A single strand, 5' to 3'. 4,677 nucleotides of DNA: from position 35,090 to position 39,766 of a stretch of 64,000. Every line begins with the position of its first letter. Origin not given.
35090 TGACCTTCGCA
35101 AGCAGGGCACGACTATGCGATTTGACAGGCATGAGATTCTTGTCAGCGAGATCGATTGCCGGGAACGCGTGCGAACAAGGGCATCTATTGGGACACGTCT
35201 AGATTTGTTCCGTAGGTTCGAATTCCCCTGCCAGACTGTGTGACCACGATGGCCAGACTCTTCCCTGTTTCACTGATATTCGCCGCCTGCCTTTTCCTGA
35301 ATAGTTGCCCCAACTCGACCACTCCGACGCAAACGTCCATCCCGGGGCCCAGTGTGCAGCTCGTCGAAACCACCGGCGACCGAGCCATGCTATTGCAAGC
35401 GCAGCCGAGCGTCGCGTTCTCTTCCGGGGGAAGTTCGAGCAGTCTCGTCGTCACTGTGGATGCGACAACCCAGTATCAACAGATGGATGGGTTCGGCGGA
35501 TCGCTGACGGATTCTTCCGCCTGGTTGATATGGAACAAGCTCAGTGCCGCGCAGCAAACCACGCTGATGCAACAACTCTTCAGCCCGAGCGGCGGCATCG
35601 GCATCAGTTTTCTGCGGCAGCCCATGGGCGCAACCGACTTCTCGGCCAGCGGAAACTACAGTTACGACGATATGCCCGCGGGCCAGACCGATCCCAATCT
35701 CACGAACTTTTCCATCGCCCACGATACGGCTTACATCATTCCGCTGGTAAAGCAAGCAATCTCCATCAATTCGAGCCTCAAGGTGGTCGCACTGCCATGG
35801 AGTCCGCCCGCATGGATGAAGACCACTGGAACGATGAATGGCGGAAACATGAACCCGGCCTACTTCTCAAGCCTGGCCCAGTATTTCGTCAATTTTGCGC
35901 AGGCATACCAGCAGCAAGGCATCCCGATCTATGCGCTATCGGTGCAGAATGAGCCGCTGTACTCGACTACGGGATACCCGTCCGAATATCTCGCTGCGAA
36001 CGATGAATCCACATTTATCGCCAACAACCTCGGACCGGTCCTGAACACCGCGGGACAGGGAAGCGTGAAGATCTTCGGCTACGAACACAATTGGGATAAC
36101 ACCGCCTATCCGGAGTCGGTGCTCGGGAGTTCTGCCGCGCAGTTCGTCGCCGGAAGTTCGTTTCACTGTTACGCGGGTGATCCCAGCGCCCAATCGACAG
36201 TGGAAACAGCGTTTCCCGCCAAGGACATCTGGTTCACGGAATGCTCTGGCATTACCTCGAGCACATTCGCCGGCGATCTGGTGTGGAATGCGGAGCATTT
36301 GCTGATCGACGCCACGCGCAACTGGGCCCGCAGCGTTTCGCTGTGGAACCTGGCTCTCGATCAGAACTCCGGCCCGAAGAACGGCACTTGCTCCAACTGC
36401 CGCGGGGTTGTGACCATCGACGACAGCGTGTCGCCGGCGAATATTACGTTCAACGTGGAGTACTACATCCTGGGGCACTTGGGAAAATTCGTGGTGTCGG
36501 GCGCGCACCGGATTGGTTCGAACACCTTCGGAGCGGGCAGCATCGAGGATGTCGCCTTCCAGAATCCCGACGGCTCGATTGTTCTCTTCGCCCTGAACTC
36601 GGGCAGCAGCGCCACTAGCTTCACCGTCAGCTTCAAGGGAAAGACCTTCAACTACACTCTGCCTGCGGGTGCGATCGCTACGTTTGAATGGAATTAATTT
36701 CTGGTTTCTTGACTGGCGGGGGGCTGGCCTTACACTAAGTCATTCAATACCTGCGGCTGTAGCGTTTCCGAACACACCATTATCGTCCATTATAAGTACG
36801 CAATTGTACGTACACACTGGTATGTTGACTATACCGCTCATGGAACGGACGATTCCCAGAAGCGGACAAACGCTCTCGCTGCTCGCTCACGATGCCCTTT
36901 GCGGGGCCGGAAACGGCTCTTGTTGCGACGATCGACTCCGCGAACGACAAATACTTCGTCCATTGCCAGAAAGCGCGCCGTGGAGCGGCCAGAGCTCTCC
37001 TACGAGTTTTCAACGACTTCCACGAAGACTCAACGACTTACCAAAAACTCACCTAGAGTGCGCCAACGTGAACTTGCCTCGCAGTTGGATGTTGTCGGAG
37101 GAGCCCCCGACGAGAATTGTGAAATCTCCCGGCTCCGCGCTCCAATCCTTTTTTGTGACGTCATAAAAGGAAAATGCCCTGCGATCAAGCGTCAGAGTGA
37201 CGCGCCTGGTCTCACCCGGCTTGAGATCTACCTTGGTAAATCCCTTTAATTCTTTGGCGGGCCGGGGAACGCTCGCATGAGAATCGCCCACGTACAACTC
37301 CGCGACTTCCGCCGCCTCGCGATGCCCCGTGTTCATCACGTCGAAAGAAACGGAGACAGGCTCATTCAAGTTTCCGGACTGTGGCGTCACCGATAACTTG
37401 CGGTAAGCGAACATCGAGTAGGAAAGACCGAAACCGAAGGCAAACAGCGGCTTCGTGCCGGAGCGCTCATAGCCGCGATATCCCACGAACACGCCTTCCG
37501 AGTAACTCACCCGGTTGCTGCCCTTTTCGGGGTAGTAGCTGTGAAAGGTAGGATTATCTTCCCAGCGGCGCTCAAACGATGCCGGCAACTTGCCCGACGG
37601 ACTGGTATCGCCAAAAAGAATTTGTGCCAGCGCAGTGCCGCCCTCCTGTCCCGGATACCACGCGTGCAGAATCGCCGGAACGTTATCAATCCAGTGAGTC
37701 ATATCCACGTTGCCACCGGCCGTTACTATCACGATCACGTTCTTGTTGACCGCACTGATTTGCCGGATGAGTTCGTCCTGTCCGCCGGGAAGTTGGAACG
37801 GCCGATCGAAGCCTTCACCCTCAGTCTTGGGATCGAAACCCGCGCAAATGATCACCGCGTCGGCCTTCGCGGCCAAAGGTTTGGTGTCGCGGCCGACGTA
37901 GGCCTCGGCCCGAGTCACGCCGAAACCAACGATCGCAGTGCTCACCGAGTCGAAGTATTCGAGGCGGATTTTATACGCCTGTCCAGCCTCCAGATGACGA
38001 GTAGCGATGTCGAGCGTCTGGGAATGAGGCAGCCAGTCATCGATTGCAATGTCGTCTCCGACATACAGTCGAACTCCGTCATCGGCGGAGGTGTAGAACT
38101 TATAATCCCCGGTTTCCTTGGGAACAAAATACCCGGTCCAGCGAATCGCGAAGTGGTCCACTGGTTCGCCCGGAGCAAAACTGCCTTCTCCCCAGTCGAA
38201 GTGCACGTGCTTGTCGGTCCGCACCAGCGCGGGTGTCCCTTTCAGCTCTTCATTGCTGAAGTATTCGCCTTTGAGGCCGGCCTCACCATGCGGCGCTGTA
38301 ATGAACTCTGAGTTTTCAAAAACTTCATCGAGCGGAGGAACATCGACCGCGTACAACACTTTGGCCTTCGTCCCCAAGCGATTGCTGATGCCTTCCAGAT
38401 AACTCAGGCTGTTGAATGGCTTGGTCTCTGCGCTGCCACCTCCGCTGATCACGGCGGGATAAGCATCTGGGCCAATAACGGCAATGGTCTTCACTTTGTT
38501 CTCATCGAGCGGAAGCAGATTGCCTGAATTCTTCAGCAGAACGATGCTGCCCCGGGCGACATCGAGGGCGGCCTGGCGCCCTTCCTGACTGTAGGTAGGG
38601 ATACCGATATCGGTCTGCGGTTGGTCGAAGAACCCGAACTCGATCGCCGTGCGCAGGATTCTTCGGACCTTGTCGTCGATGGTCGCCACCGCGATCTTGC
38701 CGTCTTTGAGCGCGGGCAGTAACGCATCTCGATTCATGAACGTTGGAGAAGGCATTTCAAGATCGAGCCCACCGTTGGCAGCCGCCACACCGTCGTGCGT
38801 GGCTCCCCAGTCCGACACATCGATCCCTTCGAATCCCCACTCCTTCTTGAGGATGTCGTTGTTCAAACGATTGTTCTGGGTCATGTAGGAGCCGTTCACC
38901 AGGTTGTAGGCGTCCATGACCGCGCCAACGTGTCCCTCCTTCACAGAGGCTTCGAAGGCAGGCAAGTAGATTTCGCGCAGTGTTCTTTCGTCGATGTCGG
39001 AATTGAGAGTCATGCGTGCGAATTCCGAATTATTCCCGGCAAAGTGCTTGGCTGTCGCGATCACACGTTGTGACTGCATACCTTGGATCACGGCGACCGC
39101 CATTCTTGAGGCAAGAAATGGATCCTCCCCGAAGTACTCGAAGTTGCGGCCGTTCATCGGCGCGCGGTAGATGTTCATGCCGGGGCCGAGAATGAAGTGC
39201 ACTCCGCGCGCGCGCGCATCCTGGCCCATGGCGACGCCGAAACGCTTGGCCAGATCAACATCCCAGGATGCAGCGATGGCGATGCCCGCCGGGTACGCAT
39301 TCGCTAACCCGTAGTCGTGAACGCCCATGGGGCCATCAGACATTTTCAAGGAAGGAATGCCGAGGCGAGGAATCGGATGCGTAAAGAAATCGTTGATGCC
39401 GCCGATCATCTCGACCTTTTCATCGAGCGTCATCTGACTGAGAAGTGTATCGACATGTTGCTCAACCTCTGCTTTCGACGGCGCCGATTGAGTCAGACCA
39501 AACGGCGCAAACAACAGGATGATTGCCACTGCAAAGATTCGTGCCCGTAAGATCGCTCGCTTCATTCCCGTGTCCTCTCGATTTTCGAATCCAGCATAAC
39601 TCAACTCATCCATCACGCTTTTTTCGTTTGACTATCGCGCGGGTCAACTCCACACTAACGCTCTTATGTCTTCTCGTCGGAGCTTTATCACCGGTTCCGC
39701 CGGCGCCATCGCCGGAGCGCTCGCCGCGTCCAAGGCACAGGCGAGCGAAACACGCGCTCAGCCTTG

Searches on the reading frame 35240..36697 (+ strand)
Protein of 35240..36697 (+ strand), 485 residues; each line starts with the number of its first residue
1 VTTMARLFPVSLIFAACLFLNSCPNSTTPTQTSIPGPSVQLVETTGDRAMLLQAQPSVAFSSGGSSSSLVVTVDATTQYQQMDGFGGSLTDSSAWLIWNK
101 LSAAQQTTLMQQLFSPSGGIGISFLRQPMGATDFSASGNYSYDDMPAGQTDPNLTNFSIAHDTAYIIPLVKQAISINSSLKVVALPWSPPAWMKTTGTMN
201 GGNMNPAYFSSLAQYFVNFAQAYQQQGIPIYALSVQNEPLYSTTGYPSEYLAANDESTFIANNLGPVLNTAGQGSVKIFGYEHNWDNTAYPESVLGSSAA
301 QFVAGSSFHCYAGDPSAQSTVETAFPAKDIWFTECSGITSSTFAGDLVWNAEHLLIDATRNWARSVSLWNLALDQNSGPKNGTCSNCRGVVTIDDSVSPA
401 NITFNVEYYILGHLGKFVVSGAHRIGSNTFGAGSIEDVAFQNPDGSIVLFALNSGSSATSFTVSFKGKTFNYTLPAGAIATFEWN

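Call 7: search_protein_families(library=pfam, proteins=[window:35240-36697:+])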
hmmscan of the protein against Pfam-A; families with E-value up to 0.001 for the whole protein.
window:35240-36697:+ (485 aa): 3 families
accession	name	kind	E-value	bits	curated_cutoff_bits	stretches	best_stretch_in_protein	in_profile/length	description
PF02055.22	Glyco_hydro_30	-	9.9e-44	150.2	23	1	83-417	2-347/348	Glycosyl hydrolase family 30 TIM-barrel domain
PF17189.10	Glyco_hydro_30C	-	1.5e-17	63.9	22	1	421-482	1-65/65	Glycosyl hydrolase family 30 beta sandwich domain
PF02057.21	Glyco_hydro_59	-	2.9e-14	53.5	27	1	101-347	20-233/294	Glycosyl hydrolase family 59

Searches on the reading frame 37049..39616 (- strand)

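Call 8: search_protein_families(library=pfam, proteins=[window:37049-39616:-])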
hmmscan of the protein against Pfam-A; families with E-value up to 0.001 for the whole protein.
window:37049-39616:- (855 aa): 5 families
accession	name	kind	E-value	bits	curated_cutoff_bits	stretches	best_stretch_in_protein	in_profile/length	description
PF01915.27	Glyco_hydro_3_C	-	1.5e-58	198.5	31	1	358-713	1-200/200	Glycosyl hydrolase family 3 C-terminal domain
PF00933.27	Glyco_hydro_3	-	3.5e-44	152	27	1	84-322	60-315/316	Glycosyl hydrolase family 3 N terminal domain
PF07691.17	PA14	-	3.3e-29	102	24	1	445-563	2-127/147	PA14 domain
PF14310.12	Fn3-like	-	9.1e-29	99.8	25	1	770-840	1-71/71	Fibronectin type III-like domain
PF10528.15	GLEYA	-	9.1e-10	39.2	26.2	1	489-567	1-89/91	GLEYA domain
